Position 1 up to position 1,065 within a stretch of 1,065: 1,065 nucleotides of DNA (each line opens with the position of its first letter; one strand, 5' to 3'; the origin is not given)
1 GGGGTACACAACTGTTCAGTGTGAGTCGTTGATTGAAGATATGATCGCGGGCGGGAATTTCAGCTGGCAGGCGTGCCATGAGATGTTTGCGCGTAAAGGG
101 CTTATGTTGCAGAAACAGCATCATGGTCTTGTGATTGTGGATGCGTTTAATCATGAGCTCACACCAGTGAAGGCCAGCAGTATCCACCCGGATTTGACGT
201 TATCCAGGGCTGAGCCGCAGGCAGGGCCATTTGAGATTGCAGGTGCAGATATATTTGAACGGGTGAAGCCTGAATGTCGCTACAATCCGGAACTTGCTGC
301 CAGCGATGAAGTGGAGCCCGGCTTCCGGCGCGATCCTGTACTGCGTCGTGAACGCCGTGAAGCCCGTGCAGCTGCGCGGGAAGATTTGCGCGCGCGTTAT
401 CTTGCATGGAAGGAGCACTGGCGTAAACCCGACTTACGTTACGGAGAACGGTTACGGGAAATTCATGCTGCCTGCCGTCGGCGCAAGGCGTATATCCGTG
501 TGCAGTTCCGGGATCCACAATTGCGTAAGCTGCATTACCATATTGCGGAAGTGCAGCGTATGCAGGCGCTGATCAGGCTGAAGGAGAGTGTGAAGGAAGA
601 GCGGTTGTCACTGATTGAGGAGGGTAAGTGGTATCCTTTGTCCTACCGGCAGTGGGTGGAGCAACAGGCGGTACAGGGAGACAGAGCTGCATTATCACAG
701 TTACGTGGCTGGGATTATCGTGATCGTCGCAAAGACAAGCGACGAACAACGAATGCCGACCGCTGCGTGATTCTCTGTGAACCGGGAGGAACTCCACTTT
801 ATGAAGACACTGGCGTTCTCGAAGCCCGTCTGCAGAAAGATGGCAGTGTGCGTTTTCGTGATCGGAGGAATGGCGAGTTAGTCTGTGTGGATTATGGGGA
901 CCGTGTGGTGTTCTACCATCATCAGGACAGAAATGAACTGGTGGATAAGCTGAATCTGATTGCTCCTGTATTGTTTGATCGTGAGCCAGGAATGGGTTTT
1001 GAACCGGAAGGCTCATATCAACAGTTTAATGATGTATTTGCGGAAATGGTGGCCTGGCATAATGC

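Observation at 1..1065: Entire window is one uninterrupted + strand reading frame that the ORF track does not list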

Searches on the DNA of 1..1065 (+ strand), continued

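Call 28: get_annotated_region(hit=H41, flank=1500)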
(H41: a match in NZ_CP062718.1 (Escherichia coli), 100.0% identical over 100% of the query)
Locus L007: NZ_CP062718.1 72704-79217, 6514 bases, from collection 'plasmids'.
description: Escherichia coli O157:H7 strain Z1825 plasmid pZ1825-1, complete sequence
organism: Escherichia coli (NCBI taxid 83334)
taxonomy: Bacteria; Pseudomonadota; Gammaproteobacteria; Enterobacterales; Enterobacteriaceae; Escherichia; Escherichia coli
host: -; source: Bovine Faeces; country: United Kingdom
typing (MOB-suite, as given by PLSDB): non-mobilizable; replicon IncFIA,IncFIB,IncFIC
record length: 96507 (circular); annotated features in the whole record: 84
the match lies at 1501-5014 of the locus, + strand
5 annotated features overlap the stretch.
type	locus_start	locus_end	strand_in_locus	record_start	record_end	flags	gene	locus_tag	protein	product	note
CDS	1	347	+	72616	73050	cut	psiB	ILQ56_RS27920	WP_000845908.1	conjugation system SOS inhibitor PsiB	-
CDS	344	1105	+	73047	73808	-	-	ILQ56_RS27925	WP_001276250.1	plasmid SOS inhibition protein A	-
CDS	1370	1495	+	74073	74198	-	-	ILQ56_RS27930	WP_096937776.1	type I toxin-antitoxin system Hok family toxin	-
CDS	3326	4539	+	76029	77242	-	-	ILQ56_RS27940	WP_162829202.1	IS3-like element IS1203 family transposase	-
CDS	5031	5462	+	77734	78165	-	-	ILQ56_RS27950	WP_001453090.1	cell envelope integrity TolA C-terminal domain-containing protein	GO:0043213 - bacteriocin transport [Evidence IEA]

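Call 37: search_rna_families(source=window, threshold=evalue, max_evalue=1)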
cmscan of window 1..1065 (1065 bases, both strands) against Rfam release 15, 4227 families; matches with E-value up to 1: 0.
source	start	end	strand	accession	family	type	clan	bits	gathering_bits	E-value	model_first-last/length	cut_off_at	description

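Call 46: search_dna_similar(query=L001:5168-5287:+, collection=plasmids, mode=near, rows=spread, max_rows=25)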
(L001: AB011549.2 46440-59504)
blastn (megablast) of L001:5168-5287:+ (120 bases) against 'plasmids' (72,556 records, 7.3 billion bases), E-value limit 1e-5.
Records with a match: 3445; places in all: 3496; records where one place covers at least 80% of the query: 338.
Best place of each record, by identity: >=99% 1433; 95-99% 1981; 90-95% 31.
By first word of the organism name: Escherichia 2561; Klebsiella 608; Shigella 160; Salmonella 95; Citrobacter 12; Enterobacter 8; uncultured 1.
By predicted mobility (MOB-suite, as given by PLSDB): conjugative 2673; non-mobilizable 387; mobilizable 385.
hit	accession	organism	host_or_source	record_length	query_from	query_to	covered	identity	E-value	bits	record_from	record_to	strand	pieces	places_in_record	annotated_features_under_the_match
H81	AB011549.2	Escherichia coli O157:H7 str. Sakai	Homo sapiens,Human feces,Human ...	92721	1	120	100%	100.0%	6e-56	222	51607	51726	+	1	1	nikB: NikB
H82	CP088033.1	Escherichia coli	Homo sapiens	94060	1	120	100%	100.0%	6e-56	222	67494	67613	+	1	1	none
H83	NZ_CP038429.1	Escherichia coli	bovine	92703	1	120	100%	100.0%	6e-56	222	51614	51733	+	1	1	none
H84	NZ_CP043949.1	Escherichia coli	dog,Pure culture,Rectal swab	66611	1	63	53%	98.4%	1e-22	111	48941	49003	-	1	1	none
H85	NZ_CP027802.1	Klebsiella pneumoniae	cucumber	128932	1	63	53%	98.4%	1e-22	111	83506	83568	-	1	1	none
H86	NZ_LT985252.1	Escherichia coli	-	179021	1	63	53%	98.4%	1e-22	111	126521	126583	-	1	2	none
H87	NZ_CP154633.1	Klebsiella pneumoniae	pure culture,blood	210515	1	63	53%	98.4%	1e-22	111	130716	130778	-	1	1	none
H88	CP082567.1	Salmonella enterica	Chicken Wings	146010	1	63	53%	96.8%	6e-21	106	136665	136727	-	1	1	none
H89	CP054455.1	Escherichia coli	Homo sapiens,whole organism,rectal swab ...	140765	1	63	53%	96.8%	6e-21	106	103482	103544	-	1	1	none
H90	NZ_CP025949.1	Escherichia coli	Homo sapiens,Pure Culture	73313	1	60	50%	100.0%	1e-22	111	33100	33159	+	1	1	none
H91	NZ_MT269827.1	Klebsiella pneumoniae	-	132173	1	60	50%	100.0%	1e-22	111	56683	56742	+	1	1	none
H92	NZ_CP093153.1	Klebsiella pneumoniae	Homo sapiens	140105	1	60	50%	100.0%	1e-22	111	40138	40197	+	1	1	none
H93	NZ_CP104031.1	Klebsiella pneumoniae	Homo sapiens,pure culture,urine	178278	1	60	50%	100.0%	1e-22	111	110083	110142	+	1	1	none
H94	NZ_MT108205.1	Klebsiella pneumoniae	-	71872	1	60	50%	100.0%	1e-22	111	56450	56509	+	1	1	none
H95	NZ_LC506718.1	Klebsiella pneumoniae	Homo sapiens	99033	1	60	50%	100.0%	1e-22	111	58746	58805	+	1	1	none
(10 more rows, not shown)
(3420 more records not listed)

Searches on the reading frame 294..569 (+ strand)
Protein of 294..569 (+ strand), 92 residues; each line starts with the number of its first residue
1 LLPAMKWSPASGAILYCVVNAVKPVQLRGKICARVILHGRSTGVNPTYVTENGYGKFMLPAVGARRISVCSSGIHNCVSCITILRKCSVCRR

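Call 38: search_protein_families(library=pfam, proteins=[window:294-569:+], max_evalue=1)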
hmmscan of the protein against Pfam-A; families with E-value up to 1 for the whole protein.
window:294-569:+ (92 aa): 2 families
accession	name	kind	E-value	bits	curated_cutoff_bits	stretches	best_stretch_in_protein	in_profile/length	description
PF21362.3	Sina_RING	-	0.12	13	29.3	1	66-90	11-35/35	E3 ubiquitin-protein ligase sina/sinah, RING finger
PF07116.16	DUF1372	-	0.15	12.7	25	1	14-60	41-79/98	Protein of unknown function (DUF1372)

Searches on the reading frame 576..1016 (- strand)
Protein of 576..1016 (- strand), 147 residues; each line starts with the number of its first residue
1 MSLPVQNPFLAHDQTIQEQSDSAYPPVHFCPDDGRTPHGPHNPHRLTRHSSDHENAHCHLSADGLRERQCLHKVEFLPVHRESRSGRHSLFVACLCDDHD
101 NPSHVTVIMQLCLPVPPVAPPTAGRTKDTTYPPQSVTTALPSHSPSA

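Call 38: search_protein_families(library=pfam, proteins=[window:576-1016:-], max_evalue=1)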
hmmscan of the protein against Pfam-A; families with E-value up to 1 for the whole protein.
window:576-1016:- (147 aa): 0 families
